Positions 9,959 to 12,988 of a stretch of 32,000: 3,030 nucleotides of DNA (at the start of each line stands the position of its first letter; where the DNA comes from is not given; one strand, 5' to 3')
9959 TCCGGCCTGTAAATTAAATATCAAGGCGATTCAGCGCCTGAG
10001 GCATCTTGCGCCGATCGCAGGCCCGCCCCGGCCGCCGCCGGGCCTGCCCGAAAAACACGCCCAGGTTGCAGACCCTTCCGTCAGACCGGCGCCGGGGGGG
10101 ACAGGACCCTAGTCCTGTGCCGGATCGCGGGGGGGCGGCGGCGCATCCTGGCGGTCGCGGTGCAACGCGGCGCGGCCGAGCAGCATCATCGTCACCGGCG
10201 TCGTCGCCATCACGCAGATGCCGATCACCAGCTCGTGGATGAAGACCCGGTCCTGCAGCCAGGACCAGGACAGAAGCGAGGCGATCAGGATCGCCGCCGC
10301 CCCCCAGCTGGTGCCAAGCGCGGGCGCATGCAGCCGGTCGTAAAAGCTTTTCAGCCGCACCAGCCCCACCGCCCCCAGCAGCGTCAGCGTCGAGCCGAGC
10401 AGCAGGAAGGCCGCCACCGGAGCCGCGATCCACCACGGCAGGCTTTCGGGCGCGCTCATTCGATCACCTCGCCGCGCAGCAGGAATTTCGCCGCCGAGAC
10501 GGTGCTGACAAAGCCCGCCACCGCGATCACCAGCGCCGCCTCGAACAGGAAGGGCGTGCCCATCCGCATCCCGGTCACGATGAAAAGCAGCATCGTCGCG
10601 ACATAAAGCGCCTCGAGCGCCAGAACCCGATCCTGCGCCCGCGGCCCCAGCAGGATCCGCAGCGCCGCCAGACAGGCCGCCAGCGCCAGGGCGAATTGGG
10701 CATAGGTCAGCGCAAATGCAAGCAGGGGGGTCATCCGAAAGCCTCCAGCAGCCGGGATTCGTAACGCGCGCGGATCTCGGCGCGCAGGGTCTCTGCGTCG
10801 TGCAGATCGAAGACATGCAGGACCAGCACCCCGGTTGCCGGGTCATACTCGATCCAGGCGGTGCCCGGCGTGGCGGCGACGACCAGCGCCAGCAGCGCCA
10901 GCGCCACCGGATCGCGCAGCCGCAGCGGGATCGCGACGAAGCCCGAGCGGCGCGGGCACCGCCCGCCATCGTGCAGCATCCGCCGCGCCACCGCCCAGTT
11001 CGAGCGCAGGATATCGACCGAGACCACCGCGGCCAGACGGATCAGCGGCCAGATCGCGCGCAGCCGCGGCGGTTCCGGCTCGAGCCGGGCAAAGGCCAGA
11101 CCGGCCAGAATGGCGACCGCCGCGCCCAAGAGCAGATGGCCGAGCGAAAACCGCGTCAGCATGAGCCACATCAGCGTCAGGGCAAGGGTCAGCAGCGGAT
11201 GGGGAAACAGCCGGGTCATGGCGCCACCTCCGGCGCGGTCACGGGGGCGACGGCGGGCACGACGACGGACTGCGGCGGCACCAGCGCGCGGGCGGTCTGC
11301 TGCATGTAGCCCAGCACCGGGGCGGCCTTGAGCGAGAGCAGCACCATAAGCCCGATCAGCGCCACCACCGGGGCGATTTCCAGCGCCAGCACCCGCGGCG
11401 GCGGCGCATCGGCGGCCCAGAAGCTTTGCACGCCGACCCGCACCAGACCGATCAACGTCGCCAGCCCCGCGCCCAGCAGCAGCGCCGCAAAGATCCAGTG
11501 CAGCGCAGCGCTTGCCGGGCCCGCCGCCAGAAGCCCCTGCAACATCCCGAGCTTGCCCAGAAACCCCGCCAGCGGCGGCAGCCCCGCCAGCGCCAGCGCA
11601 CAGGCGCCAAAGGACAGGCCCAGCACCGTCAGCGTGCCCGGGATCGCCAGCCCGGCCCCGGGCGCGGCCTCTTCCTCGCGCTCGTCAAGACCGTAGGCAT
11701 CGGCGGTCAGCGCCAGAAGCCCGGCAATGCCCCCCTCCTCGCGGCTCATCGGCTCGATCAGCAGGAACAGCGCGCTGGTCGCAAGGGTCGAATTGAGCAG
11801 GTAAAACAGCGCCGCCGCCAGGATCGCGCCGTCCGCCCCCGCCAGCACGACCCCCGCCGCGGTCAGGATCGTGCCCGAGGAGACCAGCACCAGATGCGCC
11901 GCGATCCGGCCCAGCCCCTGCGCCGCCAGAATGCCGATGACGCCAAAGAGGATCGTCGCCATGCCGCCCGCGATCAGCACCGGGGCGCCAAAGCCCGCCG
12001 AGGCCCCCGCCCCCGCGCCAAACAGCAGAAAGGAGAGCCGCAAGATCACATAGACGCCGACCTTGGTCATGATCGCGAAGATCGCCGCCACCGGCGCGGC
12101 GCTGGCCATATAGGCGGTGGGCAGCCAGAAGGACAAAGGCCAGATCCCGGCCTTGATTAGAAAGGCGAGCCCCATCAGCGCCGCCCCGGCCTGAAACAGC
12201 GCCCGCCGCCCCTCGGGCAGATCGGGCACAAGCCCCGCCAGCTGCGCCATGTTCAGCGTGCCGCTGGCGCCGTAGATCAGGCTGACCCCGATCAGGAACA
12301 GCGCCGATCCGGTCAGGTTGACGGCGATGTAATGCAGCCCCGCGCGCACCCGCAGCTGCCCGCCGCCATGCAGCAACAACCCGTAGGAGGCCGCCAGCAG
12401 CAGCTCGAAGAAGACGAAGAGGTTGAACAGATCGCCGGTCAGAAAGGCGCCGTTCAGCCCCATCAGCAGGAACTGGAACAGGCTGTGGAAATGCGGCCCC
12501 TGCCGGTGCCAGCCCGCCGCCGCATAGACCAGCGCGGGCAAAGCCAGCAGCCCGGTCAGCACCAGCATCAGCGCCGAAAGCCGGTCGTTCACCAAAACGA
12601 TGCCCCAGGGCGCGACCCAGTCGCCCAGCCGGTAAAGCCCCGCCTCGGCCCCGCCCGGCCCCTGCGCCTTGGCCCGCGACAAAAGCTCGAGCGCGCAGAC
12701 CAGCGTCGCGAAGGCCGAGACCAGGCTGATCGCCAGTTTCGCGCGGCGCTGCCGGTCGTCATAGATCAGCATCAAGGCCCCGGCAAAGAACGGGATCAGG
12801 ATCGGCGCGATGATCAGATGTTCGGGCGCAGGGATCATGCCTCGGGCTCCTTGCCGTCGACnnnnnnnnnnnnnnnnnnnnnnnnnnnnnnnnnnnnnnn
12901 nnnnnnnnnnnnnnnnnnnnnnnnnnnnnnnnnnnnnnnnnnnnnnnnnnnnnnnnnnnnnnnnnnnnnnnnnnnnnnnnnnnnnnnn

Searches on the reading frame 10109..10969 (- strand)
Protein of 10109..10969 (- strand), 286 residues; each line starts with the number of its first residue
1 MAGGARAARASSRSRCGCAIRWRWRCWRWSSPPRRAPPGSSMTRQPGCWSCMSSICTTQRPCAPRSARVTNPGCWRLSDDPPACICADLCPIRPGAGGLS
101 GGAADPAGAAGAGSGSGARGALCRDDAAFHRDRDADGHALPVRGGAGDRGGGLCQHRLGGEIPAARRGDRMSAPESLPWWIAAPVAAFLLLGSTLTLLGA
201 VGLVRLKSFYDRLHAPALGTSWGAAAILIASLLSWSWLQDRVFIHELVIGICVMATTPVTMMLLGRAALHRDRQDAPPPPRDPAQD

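Call 16: search_protein_families(library=pfam, proteins=[window:10109-10969:-], max_evalue=0.001)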
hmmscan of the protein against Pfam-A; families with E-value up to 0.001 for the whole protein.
window:10109-10969:- (286 aa): 1 family
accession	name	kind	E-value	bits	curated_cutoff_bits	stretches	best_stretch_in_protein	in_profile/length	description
PF03334.19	PhaG_MnhG_YufB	-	9.9e-20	71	23.4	1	188-269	1-80/80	Na+/H+ antiporter subunit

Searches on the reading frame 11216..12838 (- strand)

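Call 16: search_protein_families(library=pfam, proteins=[window:11216-12838:-], max_evalue=0.001)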
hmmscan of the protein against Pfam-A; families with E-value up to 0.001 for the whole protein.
window:11216-12838:- (540 aa): 1 family
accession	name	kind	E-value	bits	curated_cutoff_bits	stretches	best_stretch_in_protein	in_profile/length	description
PF00361.26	Proton_antipo_M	-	8.7e-32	110.9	21.5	1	135-452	2-291/294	NADH:quinone oxidoreductase/Mrp antiporter, TM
